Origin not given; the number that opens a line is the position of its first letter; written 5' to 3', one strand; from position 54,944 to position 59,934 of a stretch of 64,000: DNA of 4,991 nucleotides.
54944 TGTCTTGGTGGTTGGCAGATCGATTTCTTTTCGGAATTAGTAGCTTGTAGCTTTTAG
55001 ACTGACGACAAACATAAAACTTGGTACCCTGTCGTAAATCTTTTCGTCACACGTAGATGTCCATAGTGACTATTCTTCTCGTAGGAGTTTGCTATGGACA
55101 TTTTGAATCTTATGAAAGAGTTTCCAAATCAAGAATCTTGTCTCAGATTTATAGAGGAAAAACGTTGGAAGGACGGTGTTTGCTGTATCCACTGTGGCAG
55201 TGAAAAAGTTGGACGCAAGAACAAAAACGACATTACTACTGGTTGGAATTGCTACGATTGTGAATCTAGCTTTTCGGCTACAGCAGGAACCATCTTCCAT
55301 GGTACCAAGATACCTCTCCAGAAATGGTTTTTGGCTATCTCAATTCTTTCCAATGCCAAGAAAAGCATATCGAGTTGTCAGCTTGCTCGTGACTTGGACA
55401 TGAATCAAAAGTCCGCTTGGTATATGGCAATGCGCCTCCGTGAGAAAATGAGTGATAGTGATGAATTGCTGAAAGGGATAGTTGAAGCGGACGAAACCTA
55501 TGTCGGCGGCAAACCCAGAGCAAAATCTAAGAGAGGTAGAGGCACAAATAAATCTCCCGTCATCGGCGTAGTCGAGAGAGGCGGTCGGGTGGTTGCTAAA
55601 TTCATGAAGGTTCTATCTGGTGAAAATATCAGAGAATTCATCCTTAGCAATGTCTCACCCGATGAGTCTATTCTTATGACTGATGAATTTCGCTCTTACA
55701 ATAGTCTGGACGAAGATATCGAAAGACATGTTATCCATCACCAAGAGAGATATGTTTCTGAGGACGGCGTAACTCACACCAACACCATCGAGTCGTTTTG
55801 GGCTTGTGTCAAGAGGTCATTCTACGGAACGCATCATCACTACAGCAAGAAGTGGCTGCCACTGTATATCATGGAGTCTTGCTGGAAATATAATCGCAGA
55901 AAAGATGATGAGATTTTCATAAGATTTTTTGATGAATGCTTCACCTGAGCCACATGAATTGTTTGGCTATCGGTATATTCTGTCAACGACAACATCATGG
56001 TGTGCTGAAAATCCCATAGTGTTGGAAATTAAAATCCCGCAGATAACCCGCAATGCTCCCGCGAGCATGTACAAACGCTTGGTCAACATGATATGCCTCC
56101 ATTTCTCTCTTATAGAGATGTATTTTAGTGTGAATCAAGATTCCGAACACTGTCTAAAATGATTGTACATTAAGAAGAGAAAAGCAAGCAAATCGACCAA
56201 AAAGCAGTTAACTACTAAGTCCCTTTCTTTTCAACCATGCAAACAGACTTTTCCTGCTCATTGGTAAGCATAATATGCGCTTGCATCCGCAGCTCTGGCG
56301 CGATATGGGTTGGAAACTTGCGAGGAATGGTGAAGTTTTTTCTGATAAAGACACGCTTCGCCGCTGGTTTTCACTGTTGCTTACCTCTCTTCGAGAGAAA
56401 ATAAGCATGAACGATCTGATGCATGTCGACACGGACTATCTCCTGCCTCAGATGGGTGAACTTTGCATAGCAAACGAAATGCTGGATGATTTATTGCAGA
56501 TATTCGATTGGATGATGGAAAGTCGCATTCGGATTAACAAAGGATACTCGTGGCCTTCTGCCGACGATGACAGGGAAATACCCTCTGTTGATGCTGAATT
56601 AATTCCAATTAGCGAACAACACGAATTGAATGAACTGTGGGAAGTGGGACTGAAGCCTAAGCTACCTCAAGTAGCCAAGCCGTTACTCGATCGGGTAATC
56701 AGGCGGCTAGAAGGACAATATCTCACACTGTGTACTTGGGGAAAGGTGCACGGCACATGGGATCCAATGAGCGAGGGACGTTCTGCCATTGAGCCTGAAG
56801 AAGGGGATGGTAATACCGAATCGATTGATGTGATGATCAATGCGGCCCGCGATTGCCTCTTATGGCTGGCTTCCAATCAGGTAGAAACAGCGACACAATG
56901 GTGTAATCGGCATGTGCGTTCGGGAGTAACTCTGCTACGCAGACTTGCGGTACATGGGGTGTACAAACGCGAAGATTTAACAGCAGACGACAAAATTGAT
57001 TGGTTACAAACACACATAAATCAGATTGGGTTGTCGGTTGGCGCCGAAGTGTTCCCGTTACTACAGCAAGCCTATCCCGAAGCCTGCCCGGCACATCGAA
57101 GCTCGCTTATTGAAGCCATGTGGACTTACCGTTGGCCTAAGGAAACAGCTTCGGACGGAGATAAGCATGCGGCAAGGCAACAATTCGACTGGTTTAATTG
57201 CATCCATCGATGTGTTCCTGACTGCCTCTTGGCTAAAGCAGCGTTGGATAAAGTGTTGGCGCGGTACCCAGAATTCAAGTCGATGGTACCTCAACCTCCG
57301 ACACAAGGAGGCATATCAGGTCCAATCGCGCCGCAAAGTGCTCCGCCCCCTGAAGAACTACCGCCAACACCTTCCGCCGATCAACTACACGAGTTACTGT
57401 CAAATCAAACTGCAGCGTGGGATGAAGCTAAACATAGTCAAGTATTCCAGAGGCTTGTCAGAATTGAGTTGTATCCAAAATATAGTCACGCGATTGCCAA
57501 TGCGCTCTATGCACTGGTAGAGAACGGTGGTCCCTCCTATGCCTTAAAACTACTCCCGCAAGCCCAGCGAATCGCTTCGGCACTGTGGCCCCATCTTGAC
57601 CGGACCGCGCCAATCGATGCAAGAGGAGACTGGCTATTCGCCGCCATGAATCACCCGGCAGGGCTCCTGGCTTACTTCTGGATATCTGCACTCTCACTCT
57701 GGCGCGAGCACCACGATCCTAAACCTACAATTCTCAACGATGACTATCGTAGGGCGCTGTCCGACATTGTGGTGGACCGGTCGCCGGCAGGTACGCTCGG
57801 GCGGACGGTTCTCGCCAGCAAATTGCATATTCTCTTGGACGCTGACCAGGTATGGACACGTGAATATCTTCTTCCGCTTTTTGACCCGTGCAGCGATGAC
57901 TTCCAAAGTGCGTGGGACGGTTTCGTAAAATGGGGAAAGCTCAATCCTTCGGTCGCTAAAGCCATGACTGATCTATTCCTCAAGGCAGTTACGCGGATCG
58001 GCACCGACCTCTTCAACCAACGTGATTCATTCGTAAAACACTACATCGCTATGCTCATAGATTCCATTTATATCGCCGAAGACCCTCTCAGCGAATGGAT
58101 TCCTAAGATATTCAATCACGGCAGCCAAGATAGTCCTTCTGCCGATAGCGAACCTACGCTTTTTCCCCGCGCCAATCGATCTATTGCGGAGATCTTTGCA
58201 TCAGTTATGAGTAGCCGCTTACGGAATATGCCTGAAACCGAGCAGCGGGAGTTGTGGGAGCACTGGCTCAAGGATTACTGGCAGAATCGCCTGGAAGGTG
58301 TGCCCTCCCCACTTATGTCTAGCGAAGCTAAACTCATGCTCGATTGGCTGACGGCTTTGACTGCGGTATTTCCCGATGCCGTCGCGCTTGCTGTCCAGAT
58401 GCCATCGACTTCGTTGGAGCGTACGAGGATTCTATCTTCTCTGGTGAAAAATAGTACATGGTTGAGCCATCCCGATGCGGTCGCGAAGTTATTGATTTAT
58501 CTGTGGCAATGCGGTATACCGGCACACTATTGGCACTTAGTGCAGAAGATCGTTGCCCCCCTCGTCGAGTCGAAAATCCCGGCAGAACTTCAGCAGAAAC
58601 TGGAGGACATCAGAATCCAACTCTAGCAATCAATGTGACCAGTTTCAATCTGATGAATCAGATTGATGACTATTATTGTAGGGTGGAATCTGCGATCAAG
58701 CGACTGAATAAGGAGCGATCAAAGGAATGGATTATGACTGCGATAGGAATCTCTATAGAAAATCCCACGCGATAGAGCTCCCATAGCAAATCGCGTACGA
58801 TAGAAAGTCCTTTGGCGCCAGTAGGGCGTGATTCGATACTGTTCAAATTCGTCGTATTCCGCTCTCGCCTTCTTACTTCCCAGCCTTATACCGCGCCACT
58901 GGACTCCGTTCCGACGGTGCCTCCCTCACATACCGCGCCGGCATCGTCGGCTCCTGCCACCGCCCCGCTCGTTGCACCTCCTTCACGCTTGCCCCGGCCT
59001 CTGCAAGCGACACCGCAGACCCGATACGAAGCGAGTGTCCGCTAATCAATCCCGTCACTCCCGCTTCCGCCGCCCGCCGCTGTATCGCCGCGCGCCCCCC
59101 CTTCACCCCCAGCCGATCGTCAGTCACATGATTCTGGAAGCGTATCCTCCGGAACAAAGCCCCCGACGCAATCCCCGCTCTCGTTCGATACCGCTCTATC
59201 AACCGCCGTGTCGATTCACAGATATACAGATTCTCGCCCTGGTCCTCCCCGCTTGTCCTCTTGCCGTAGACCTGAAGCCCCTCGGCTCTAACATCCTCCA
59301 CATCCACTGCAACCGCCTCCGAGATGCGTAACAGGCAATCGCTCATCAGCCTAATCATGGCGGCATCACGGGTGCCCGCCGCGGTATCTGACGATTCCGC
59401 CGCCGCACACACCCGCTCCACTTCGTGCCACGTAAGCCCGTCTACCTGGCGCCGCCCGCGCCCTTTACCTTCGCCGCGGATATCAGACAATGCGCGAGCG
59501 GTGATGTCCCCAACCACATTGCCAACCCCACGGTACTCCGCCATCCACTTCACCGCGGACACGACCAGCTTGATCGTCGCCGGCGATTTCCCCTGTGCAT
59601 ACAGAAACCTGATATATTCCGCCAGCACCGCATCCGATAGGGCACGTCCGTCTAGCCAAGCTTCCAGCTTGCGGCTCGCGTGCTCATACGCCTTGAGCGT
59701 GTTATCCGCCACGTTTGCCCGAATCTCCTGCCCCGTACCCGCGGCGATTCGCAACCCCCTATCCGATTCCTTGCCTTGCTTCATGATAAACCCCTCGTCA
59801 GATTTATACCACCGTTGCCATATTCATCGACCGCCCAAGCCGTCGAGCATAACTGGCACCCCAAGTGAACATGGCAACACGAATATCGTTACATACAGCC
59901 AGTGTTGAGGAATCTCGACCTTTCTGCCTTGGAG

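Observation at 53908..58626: SIR2-domain defence-type gene apparently split from its 783-aa helical partner by an IS1595 insertion (DSR-like architecture)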

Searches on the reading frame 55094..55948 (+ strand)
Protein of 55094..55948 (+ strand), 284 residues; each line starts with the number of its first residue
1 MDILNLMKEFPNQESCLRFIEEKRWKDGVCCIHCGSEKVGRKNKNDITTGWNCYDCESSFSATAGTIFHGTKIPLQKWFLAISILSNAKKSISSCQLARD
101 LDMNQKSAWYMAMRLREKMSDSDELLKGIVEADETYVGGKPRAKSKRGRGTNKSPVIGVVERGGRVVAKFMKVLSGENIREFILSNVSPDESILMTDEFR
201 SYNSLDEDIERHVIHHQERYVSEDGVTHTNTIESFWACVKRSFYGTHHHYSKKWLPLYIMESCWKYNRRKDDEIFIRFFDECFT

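Call 5: search_protein_families(library=pfam, proteins=[window:55094-55948:+], max_evalue=0.1)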
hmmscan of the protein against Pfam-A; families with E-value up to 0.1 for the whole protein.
window:55094-55948:+ (284 aa): 5 families
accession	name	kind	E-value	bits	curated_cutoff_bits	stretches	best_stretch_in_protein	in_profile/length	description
PF12762.13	DDE_Tnp_IS1595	-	1.2e-36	126.4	27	1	126-267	2-153/153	ISXO2-like transposase domain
PF12760.12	Zn_ribbon_IS1595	-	9.2e-07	29.2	25.4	1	11-57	1-44/46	Transposase zinc-ribbon domain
PF01832.25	Glucosaminidase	-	0.0064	17.6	30.2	1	195-254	58-114/123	Mannosyl-glycoprotein endo-beta-N-acetylglucosaminidase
PF06044.18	DpnI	-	0.012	15.7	26.7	1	5-61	8-64/183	Dam-replacing family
PF22806.1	M_C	-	0.09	13.6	27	0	150-193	36-80/99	Protein M, C-terminal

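Call 8: search_protein_families(library=ncbifam, proteins=[window:55094-55948:+], max_evalue=0.01)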
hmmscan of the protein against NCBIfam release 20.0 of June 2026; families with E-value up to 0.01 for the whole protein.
window:55094-55948:+ (284 aa): 2 families
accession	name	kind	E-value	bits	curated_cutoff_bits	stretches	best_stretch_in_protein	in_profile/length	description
NF033547.1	transpos_IS1595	equivalog_domain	1.3e-55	188.6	75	1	71-269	2-215/215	IS1595 family transposase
NF050000.1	IS1_IS1595_Zn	domain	0.0026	18.3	28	1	31-63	1-34/34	IS1/IS1595 family N-terminal zinc-binding domain-containing protein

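Call 35: list_cluster_members(proteins=[window:55094-55945:+, window:48288-49490:+, window:58873-59781:-, window:56275-58623:+])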
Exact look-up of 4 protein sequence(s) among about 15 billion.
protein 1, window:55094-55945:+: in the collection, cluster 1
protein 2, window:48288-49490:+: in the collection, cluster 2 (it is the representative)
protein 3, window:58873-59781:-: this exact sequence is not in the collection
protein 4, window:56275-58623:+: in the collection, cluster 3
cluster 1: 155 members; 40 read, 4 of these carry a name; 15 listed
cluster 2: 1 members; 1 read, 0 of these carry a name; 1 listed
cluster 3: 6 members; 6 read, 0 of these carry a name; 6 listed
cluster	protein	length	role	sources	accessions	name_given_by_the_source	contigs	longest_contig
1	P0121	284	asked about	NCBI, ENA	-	-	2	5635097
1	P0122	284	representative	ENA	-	-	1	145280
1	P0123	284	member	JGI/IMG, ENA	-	transposase-like protein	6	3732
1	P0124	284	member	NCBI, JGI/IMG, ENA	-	transposase-like protein/ribosomal protein L37AE/L43A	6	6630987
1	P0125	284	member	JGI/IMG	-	transposase-like protein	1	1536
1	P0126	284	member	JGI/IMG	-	transposase-like protein/ribosomal protein L37AE/L43A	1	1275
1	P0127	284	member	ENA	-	-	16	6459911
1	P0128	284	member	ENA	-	-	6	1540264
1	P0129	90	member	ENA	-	-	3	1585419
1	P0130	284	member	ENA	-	-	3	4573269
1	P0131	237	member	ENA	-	-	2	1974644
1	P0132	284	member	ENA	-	-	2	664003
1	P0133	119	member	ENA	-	-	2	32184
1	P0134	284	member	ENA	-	-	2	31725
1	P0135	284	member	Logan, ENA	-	-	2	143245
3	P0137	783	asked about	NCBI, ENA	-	-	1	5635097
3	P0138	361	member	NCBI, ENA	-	-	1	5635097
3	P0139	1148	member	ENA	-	-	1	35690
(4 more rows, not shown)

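Call 36: find_encoding_contigs(protein=window:55094-55948:+, flank=2000, max_places=10)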
Protein window:55094-55948:+ (284 aa): no gene with exactly this product is on record in the collection.

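Call 37: find_encoding_contigs(protein=window:55094-55945:+, flank=2000, max_places=10)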
Protein window:55094-55945:+ (284 aa): no gene with exactly this product is on record in the collection.

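Call 39: find_encoding_contigs(protein=P0127, flank=1500, max_places=8)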
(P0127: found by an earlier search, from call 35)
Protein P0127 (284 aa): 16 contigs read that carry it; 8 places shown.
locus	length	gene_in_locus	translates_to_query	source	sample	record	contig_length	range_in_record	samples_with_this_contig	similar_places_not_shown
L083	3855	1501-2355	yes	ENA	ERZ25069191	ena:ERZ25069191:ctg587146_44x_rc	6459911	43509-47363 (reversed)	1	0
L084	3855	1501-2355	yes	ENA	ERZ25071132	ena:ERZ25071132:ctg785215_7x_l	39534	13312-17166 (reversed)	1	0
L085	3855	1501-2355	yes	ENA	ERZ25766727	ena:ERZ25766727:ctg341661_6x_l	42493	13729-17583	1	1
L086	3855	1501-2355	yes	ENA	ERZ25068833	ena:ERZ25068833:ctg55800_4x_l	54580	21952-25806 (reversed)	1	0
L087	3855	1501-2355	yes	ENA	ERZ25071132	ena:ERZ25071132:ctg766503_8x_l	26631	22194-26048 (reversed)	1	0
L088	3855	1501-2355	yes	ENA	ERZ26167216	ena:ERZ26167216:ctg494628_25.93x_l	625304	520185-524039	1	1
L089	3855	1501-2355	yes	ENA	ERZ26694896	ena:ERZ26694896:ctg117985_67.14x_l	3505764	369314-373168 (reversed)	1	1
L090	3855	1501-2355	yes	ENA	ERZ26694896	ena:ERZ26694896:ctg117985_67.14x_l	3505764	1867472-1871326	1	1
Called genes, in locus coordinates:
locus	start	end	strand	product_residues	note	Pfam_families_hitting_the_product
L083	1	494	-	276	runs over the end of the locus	PF07953:Toxin_R_bind_N, PF13385:Laminin_G_3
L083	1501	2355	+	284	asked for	PF12760:Zn_ribbon_IS1595 (weak), PF12762:DDE_Tnp_IS1595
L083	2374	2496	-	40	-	-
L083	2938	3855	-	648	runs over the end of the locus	PF20581:DUF6785, PF20580:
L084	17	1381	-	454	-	PF12799:LRR_4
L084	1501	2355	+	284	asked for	PF12760:Zn_ribbon_IS1595 (weak), PF12762:DDE_Tnp_IS1595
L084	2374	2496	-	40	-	-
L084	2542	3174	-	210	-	PF12799:LRR_4 (weak)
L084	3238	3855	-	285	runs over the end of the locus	PF07940:Hepar_II_III_C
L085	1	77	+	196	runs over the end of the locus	PF00694:Aconitase_C, PF27512:LeuD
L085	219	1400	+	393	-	PF00128:Alpha-amylase, PF14701:hDGE_amylase (faint)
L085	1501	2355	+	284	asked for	PF12760:Zn_ribbon_IS1595 (weak), PF12762:DDE_Tnp_IS1595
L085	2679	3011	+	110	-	PF21702:GLGE_C (weak)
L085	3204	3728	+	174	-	PF04542:Sigma70_r2, PF08281:Sigma70_r4_2, PF04545:Sigma70_r4 (weak)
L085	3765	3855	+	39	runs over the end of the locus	-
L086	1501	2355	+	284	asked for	PF12760:Zn_ribbon_IS1595 (weak), PF12762:DDE_Tnp_IS1595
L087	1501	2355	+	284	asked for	PF12760:Zn_ribbon_IS1595 (weak), PF12762:DDE_Tnp_IS1595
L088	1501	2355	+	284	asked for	PF12760:Zn_ribbon_IS1595 (weak), PF12762:DDE_Tnp_IS1595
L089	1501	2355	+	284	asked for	PF12760:Zn_ribbon_IS1595 (weak), PF12762:DDE_Tnp_IS1595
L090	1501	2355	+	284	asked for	PF12760:Zn_ribbon_IS1595 (weak), PF12762:DDE_Tnp_IS1595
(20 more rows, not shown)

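Call 67: find_encoding_contigs(protein=P0139, flank=10000, max_places=3)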
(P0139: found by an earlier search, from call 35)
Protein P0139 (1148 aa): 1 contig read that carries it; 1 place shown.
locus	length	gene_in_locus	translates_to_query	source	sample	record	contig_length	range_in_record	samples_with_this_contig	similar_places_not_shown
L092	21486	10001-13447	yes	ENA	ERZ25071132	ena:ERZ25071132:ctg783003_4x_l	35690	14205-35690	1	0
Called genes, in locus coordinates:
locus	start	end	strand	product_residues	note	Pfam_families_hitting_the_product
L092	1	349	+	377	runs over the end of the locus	PF01960:ArgJ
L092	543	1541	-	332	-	PF01261:AP_endonuc_2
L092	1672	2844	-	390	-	PF01408:GFO_IDH_MocA, PF22725:GFO_IDH_MocA_C3, PF02894:GFO_IDH_MocA_C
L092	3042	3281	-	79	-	-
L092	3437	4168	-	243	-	-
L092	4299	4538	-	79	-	PF05930:Phage_AlpA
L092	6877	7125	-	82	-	-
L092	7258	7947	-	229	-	-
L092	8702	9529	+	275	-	PF00589:Phage_integrase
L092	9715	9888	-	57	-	-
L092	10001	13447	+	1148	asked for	PF13289:SIR2_2, PF13212:DUF4020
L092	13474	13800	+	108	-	PF13414:TPR_11 (weak), PF00515:TPR_1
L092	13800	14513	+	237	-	PF12760:Zn_ribbon_IS1595, PF12762:DDE_Tnp_IS1595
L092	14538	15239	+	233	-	-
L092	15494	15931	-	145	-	-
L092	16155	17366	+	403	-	-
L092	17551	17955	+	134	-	PF00515:TPR_1 (weak), PF07719:TPR_2 (weak), PF13181:TPR_8 (faint), PF13371:TPR_9 (faint), PF13414:TPR_11 (weak), PF13424:TPR_12 (faint), PF13431:TPR_17 (faint)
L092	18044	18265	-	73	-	-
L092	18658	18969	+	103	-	-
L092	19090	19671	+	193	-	-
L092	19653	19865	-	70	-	-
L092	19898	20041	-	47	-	-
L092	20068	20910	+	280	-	-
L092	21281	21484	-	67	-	?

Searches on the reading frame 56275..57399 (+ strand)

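Call 21: search_protein_families(library=ncbifam, proteins=[window:56275-57399:+], max_evalue=1)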
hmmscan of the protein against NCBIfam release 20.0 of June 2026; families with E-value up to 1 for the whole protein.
window:56275-57399:+ (375 aa): 1 family
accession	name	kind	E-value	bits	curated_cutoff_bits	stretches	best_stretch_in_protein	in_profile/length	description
NF041818.1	Dsr1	equivalog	0.00013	19.8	1400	1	80-278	526-730/1263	anti-phage defense-associated sirtuin Dsr1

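Call 22: search_protein_families(library=padloc, proteins=[window:56275-57399:+], max_evalue=1)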
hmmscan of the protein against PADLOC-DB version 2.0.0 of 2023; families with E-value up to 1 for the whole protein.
window:56275-57399:+ (375 aa): 0 families

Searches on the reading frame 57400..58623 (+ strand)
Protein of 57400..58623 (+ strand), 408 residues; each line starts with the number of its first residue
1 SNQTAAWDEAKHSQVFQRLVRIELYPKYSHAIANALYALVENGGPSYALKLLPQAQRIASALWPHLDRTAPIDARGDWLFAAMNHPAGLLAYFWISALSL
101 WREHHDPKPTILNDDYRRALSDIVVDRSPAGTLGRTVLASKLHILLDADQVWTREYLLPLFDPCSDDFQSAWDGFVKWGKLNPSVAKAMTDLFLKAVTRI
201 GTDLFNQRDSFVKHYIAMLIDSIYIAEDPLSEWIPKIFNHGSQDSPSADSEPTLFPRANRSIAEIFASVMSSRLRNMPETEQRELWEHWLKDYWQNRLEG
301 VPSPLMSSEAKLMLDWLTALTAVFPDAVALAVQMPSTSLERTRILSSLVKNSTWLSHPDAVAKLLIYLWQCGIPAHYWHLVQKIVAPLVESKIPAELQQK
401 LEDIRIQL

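Call 21: search_protein_families(library=ncbifam, proteins=[window:57400-58623:+], max_evalue=1)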
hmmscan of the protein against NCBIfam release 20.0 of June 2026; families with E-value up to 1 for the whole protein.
window:57400-58623:+ (408 aa): 2 families
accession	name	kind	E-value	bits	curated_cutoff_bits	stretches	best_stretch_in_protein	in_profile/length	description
NF041818.1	Dsr1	equivalog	2.7e-12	45.3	1400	1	74-214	953-1091/1263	anti-phage defense-associated sirtuin Dsr1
NF002868.0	PRK03180.1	equivalog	0.18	10.5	641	1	319-408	128-219/509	ATP-dependent DNA ligase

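Call 22: search_protein_families(library=padloc, proteins=[window:57400-58623:+], max_evalue=1)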
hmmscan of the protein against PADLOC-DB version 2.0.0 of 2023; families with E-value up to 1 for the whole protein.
window:57400-58623:+ (408 aa): 3 families
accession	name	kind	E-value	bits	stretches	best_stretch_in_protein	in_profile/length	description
PDLC04167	Dsr1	-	6.5e-14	48.6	1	61-200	913-1050/1248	-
PDLC02183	Dsr1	-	2.6e-09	33.4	1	80-218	968-1105/1275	-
PDLC04134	mad2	-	0.058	10.2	1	225-316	197-286/492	mads_2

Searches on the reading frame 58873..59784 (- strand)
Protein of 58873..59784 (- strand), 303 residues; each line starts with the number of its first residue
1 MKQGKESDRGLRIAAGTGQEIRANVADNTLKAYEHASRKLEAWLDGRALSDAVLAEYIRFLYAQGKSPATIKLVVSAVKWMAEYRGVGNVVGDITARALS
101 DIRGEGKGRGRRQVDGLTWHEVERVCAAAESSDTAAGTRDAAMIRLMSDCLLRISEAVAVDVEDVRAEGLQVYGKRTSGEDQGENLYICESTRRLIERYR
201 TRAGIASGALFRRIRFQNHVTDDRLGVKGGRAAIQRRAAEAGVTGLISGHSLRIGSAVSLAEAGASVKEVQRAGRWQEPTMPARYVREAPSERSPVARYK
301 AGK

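Call 30: search_protein_families(library=pfam, proteins=[window:58873-59784:-], max_evalue=0.01)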
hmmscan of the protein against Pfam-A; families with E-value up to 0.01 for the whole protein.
window:58873-59784:- (303 aa): 2 families
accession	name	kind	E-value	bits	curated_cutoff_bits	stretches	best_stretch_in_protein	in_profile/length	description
PF00589.27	Phage_integrase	-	1.9e-15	57.5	27.1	1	117-290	3-170/172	Phage integrase family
PF02899.23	Phage_int_SAM_1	-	0.0068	17.1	22.3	0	23-79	12-73/83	Phage integrase, N-terminal SAM-like domain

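Call 64: search_protein_families(library=padloc, proteins=[window:58873-59784:-], max_evalue=0.001)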
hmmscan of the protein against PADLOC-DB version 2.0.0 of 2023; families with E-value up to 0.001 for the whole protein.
window:58873-59784:- (303 aa): 0 families
